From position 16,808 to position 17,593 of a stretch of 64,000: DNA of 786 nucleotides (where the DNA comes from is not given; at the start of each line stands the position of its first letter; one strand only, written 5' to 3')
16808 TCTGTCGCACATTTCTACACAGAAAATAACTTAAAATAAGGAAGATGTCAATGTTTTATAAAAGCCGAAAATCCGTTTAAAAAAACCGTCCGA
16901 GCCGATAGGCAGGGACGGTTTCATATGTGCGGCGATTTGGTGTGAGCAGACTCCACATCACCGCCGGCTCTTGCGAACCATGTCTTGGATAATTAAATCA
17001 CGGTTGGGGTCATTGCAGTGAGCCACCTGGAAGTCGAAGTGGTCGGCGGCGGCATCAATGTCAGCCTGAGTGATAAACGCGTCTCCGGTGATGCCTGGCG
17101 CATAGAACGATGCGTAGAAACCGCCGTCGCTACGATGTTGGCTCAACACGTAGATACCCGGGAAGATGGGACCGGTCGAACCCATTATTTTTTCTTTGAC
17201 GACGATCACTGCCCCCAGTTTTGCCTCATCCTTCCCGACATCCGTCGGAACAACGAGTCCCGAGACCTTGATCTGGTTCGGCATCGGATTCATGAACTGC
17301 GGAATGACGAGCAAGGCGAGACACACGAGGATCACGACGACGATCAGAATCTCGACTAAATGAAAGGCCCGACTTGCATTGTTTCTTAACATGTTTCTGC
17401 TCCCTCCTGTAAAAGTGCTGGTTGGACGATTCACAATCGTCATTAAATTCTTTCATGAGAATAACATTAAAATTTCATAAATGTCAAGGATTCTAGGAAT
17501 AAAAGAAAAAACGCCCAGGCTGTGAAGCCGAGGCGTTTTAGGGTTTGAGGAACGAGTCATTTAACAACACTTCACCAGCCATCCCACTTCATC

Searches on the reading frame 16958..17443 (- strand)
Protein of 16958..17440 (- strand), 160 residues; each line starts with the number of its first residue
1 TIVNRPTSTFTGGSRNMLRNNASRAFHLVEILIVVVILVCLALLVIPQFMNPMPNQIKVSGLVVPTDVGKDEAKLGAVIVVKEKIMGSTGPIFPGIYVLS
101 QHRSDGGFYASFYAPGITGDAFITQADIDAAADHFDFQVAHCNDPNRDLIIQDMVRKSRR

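Call 14: search_protein_families(library=pfam, proteins=[window:16958-17440:-], max_evalue=0.01)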
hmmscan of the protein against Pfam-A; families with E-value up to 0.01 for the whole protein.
window:16958-17440:- (160 aa): 0 families

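Call 50: search_protein_families(library=ncbifam, proteins=[window:16961-17443:-], max_evalue=0.1)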
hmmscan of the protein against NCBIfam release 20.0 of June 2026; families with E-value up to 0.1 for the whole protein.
window:16961-17443:- (161 aa): 5 families
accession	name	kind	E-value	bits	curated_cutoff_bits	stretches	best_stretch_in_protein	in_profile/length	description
TIGR01710.1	typeII_sec_gspG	equivalog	0.00061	19.8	88.85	1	25-53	1-29/134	type II secretion system major pseudopilin GspG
NF040999.1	pilin_ComGC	equivalog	0.0018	18.5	75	1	25-52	2-29/84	competence type IV pilus major pilin ComGC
NF041013.1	T4P_ComGE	equivalog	0.002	18.2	49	1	25-52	4-31/83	competence type IV pilus minor pilin ComGE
NF041775.1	typeIV_PilA_Myxo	equivalog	0.0034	17.4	400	1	21-52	7-38/214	type IV pilin protein PilA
NF040982.1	ComGD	equivalog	0.056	13.9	70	1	25-52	2-28/139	competence type IV pilus minor pilin ComGD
